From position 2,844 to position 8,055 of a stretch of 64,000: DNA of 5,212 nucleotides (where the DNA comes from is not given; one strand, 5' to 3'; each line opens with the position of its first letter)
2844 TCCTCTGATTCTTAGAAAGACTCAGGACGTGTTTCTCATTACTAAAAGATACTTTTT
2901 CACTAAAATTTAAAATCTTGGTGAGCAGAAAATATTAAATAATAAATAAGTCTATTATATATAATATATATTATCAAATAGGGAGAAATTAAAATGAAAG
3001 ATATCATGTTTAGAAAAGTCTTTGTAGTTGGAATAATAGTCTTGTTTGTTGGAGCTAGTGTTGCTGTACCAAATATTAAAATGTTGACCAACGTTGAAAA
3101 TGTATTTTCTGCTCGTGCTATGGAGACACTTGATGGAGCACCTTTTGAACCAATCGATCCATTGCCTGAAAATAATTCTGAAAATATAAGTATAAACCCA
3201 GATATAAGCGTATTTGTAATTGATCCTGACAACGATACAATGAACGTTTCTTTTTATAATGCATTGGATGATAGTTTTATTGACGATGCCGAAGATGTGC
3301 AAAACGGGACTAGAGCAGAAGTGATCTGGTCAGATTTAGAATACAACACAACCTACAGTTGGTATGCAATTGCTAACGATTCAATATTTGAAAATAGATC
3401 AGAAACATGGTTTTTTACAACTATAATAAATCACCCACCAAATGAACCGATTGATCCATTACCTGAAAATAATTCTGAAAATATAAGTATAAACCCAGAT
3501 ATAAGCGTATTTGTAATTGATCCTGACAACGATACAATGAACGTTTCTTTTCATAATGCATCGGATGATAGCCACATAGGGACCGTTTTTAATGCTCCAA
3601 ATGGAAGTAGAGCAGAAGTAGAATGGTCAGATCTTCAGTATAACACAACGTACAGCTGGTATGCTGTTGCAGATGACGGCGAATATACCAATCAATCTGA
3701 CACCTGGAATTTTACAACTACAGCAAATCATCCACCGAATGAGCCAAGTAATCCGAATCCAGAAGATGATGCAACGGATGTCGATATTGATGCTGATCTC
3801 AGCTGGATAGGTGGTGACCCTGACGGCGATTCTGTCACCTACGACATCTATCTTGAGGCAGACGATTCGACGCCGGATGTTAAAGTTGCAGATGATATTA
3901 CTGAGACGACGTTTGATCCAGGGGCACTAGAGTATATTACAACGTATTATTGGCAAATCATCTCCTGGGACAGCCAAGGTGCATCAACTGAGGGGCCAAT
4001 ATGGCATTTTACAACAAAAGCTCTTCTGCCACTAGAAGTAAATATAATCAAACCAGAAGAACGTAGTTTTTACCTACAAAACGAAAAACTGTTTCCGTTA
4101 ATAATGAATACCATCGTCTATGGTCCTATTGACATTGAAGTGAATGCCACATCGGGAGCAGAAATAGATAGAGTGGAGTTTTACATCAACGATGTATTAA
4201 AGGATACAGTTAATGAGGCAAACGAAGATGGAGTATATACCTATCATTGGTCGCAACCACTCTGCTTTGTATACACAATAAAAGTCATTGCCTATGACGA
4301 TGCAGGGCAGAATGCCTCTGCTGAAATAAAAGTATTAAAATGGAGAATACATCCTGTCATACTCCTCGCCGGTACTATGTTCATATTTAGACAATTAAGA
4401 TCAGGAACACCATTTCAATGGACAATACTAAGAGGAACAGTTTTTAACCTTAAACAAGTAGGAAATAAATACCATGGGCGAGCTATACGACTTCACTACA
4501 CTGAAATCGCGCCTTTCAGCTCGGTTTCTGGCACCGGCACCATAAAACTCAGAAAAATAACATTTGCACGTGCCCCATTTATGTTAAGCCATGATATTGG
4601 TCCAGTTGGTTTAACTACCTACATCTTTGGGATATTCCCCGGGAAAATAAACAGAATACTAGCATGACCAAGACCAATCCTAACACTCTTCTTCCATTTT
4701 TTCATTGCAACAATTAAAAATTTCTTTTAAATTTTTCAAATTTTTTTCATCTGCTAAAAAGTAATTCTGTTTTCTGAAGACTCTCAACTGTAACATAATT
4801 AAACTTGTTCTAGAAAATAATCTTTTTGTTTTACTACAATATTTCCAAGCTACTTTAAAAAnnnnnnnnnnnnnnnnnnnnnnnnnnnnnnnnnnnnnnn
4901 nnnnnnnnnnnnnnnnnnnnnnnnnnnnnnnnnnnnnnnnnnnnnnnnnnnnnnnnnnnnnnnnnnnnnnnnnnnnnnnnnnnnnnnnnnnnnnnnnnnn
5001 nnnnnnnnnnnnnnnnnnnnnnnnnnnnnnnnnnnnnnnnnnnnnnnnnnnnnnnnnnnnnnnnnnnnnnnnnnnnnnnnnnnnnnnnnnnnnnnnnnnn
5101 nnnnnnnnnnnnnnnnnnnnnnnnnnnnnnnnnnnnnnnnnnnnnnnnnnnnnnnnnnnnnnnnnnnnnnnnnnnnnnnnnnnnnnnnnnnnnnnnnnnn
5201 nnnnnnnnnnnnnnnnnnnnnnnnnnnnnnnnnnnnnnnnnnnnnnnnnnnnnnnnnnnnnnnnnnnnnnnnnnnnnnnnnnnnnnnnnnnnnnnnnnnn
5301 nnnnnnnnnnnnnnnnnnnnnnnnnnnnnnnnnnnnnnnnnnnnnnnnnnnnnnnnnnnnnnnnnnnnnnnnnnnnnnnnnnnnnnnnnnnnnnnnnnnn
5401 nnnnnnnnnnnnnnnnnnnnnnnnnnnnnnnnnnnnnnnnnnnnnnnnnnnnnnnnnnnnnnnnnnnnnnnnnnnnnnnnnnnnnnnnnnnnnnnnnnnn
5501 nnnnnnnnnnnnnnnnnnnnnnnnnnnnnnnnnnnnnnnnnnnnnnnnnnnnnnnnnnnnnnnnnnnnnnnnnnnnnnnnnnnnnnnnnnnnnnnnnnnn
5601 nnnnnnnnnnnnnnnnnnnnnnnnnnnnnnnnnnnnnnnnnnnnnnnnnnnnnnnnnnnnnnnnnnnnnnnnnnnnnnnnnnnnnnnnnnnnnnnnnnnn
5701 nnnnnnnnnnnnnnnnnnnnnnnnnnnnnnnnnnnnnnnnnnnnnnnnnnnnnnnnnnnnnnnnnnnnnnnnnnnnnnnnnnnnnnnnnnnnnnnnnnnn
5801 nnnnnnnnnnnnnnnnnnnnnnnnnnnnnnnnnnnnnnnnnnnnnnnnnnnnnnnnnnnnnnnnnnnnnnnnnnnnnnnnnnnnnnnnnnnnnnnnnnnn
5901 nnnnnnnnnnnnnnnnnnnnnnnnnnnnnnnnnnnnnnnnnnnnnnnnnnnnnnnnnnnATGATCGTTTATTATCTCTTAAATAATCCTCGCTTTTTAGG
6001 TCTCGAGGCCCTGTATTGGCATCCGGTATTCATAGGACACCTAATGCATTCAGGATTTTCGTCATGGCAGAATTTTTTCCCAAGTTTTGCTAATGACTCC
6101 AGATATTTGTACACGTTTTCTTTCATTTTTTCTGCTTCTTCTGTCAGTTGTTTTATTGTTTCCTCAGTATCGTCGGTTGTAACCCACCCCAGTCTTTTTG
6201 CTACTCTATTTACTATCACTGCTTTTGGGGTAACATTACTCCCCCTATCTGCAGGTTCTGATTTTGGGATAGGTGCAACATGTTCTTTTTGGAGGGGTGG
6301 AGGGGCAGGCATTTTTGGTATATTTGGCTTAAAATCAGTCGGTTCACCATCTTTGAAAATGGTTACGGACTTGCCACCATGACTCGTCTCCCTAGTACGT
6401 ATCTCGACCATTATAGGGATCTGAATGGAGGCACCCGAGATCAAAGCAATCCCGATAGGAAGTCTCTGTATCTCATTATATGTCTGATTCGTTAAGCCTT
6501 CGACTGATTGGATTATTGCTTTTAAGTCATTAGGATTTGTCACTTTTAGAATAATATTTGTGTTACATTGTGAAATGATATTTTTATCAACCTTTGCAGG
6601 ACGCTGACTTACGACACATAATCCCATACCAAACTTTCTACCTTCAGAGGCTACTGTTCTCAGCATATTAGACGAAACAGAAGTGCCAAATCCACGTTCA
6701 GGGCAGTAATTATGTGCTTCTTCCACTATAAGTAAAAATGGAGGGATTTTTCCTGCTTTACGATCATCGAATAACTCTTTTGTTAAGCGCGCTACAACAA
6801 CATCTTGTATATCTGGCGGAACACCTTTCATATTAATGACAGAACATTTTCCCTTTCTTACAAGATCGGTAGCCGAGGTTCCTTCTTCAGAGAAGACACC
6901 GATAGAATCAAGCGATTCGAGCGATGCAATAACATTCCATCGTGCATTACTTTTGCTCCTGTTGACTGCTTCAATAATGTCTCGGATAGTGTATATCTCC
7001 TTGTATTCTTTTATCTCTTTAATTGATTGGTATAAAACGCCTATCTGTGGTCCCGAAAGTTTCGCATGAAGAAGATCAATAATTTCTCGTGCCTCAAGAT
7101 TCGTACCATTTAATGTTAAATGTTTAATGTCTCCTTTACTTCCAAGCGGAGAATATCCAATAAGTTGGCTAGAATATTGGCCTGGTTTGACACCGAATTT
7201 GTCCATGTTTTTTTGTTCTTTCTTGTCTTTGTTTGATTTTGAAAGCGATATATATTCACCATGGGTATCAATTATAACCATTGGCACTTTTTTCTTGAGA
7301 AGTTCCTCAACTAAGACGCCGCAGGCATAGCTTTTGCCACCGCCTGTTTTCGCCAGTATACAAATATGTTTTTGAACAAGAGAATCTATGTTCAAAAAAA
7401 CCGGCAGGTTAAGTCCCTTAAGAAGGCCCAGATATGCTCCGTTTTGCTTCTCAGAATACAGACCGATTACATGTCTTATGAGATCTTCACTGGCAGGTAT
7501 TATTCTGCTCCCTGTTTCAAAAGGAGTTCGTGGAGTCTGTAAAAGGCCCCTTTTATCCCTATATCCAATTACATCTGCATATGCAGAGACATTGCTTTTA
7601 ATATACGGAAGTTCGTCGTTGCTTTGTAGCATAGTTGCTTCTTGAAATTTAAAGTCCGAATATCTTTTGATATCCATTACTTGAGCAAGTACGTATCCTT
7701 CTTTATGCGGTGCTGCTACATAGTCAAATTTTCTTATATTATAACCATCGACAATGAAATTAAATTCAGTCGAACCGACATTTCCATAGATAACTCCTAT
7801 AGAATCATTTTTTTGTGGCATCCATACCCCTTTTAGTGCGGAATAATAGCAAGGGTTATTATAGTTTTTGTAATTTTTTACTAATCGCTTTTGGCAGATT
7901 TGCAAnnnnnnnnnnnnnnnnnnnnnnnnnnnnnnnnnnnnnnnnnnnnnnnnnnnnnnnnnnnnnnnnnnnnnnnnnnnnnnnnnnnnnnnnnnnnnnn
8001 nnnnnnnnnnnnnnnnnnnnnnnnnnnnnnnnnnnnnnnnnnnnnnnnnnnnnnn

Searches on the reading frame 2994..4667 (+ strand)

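Call 86: search_protein_families(library=pfam, proteins=[window:2994-4667:+], max_evalue=0.0001)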
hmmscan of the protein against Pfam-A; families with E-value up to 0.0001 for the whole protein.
window:2994-4667:+ (557 aa): 1 family
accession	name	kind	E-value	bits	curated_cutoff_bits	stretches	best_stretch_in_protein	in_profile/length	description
PF17957.7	Big_7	-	1.3e-05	26.2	24.1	1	373-446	12-69/70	Bacterial Ig domain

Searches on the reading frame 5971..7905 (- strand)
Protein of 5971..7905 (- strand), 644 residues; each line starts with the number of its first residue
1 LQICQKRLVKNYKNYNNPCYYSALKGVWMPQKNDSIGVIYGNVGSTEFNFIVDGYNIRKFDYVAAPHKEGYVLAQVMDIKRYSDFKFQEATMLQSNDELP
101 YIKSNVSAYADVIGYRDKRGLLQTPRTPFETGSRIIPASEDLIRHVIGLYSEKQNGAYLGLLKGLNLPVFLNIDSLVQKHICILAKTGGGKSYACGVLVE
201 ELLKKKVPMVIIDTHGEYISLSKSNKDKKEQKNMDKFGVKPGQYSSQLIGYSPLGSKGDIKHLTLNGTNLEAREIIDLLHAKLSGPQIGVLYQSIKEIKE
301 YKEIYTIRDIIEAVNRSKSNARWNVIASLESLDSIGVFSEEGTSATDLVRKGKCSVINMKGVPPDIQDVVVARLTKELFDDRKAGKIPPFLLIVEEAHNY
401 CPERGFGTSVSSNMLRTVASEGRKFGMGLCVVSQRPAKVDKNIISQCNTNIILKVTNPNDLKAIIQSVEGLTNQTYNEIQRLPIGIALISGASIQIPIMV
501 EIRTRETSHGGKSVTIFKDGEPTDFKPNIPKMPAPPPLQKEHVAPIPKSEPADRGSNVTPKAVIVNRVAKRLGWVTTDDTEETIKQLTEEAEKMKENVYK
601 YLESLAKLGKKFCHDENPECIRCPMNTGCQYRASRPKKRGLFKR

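Call 86: search_protein_families(library=pfam, proteins=[window:5971-7905:-], max_evalue=0.0001)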
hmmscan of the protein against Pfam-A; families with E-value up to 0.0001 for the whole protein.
window:5971-7905:- (644 aa): 2 families
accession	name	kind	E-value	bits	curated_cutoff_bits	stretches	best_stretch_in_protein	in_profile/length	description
PF01935.23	DUF87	-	2.3e-37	129.7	23.2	1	159-377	3-219/220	Helicase HerA, central domain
PF09378.16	HAS-barrel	-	9.9e-05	22.8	25.2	0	36-88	1-54/90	HAS barrel domain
